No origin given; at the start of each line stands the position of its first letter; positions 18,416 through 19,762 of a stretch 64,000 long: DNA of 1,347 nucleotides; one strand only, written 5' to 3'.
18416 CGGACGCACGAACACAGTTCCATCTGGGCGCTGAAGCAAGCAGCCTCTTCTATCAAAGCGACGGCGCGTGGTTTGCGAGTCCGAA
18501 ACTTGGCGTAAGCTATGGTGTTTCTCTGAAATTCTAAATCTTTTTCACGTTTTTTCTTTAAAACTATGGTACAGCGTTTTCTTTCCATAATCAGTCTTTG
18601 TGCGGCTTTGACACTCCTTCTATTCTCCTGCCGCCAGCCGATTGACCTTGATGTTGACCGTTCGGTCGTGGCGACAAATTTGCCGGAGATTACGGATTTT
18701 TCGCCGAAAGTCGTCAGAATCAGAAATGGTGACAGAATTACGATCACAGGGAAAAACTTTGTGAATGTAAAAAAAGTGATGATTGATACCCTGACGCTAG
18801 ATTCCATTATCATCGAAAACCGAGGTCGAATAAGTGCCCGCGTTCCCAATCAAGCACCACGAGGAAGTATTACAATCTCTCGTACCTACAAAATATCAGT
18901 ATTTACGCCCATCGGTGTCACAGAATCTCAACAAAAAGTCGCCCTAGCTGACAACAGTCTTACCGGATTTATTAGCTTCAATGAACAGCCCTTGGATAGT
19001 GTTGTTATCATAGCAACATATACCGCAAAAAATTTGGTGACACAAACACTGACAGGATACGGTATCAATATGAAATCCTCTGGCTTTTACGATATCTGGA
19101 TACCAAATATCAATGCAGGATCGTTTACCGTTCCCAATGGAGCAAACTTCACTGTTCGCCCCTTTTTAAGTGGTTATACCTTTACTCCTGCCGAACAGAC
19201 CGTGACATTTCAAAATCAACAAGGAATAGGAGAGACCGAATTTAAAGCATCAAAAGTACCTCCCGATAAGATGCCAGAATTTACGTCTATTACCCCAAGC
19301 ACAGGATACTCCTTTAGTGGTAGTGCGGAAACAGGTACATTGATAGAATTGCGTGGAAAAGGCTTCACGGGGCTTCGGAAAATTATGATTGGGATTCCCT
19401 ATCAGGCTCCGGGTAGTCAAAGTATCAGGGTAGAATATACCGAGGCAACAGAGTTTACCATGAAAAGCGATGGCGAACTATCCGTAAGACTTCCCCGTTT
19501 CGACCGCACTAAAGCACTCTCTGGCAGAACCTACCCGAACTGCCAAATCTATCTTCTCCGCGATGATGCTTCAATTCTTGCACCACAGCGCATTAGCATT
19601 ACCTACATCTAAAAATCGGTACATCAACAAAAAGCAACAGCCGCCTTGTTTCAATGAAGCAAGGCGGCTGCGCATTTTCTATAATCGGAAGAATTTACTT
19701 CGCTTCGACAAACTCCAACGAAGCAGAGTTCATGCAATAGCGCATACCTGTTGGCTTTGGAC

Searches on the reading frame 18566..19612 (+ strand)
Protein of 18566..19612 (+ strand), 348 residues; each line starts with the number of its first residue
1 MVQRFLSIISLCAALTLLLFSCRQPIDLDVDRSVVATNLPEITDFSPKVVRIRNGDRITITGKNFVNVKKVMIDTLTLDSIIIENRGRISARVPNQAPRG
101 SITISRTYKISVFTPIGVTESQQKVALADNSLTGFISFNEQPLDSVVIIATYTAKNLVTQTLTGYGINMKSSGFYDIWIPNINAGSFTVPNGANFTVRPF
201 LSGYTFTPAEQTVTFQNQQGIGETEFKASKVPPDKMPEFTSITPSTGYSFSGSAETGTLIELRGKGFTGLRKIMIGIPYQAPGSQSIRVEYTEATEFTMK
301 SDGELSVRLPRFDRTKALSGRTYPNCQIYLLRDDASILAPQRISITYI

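Call 70: search_protein_families(library=pfam, proteins=[window:18566-19612:+], max_evalue=0.001)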
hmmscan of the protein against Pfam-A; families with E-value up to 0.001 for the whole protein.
window:18566-19612:+ (348 aa): 1 family
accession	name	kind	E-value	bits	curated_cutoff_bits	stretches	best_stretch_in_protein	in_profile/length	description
PF01833.30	TIG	-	3.6e-06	27.3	20.9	1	40-105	1-67/84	IPT/TIG domain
